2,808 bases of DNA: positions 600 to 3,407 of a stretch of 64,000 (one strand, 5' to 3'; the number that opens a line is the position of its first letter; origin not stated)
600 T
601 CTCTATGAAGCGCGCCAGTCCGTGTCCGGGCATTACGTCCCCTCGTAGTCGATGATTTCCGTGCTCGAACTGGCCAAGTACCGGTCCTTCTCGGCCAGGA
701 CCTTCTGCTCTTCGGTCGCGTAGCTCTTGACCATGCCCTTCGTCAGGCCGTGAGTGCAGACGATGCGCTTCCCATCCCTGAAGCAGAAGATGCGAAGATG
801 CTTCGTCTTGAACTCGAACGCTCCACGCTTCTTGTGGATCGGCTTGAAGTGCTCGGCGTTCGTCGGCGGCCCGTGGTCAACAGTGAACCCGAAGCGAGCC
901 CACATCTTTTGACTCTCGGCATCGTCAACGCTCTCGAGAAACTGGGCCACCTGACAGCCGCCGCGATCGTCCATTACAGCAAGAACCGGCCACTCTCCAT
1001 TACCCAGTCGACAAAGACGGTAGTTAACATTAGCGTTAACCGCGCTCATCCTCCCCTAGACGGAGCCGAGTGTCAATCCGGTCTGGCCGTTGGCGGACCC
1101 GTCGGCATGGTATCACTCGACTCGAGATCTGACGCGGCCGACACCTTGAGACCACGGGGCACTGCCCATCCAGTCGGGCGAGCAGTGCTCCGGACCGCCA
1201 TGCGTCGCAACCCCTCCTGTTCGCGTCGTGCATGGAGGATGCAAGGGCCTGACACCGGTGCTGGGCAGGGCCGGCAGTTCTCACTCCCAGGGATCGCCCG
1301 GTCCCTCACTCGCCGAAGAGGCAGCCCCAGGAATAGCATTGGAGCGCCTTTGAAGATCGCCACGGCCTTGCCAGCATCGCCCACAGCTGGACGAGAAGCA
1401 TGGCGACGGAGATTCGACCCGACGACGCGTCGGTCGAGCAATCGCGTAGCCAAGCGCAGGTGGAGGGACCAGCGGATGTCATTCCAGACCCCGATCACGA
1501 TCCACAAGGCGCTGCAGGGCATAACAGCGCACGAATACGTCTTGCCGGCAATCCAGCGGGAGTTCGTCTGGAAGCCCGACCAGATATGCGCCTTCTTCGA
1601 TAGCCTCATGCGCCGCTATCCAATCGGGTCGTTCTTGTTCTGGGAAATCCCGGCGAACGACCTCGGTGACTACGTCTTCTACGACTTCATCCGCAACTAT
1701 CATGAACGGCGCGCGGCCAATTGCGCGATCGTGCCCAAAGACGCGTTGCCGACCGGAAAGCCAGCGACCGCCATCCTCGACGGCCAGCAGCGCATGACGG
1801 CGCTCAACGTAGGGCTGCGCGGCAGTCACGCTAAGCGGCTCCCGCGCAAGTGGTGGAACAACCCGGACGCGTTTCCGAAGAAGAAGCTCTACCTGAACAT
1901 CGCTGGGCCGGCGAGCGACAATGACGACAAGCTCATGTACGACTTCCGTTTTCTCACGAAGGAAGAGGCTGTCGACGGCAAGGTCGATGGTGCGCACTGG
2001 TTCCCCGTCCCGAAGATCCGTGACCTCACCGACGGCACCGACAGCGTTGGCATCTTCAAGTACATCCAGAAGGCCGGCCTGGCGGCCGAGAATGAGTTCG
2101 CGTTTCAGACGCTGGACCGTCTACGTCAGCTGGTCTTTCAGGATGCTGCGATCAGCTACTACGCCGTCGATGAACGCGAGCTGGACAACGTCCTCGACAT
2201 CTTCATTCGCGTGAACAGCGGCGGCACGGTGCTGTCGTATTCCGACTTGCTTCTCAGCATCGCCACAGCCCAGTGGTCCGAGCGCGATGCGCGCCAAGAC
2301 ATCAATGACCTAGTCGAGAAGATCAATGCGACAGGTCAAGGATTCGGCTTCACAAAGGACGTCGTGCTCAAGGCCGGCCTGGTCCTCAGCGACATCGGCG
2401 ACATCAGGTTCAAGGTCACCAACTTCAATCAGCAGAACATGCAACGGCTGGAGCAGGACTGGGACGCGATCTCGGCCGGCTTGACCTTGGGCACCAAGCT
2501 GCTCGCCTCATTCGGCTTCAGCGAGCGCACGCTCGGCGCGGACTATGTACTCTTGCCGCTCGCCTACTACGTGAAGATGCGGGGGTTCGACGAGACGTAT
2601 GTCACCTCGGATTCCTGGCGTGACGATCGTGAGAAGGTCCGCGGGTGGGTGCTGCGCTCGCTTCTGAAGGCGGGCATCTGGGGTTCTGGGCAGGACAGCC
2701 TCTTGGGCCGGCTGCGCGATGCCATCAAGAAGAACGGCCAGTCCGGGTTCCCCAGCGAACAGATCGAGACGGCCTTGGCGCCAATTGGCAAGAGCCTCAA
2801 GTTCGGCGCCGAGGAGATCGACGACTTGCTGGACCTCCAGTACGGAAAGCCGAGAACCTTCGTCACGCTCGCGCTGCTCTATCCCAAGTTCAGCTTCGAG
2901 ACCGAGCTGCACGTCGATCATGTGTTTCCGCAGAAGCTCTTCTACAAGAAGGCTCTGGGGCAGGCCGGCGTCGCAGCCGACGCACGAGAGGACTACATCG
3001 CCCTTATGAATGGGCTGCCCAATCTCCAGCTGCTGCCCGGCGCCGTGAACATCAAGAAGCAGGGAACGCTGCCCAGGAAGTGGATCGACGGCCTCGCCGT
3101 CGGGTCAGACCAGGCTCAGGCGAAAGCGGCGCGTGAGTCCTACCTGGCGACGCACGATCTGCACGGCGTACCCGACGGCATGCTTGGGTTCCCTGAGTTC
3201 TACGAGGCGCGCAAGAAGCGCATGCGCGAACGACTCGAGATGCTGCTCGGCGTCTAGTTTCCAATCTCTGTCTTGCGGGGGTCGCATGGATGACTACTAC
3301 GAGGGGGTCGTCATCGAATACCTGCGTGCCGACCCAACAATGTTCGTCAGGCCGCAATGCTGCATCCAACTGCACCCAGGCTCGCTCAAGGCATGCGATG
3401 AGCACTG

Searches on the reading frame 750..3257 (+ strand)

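Call 43: search_protein_families(library=pfam, proteins=[window:750-3257:+], max_evalue=0.01)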
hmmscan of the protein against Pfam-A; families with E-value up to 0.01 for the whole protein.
window:750-3257:+ (835 aa): 1 family
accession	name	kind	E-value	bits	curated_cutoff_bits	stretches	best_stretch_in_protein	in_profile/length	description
PF03235.19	GmrSD_N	-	7.1e-27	95.3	33.2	1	252-503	2-196/199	GmrSD restriction endonuclease, N-terminal domain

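Call 44: search_protein_families(library=padloc, proteins=[window:750-3257:+], max_evalue=0.01)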
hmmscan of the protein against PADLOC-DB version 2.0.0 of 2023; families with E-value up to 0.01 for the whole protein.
window:750-3257:+ (835 aa): 8 families
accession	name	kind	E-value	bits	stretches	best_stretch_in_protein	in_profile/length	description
PDLC04151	HEC-05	-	2.2e-208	691.8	1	236-833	13-593/600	-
PDLC04150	HEC-05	-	8.9e-118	392.6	1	244-833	3-581/583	-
PDLC04152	HEC-05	-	5e-77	257.7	1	260-794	17-527/566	-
PDLC04153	HEC-05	-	7.9e-57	190.8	2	246-407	4-161/621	-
PDLC04709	PDC-M55C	-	1.2e-19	68.4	2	251-362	17-113/554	-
PDLC03877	NsnA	-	3.1e-09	34.6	2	341-500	110-195/385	-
PDLC04027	PD-T4-2_A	-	3.6e-05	21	1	264-295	54-85/363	-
PDLC02695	Orf5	-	0.0014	15.1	0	260-288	17-45/601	Orf5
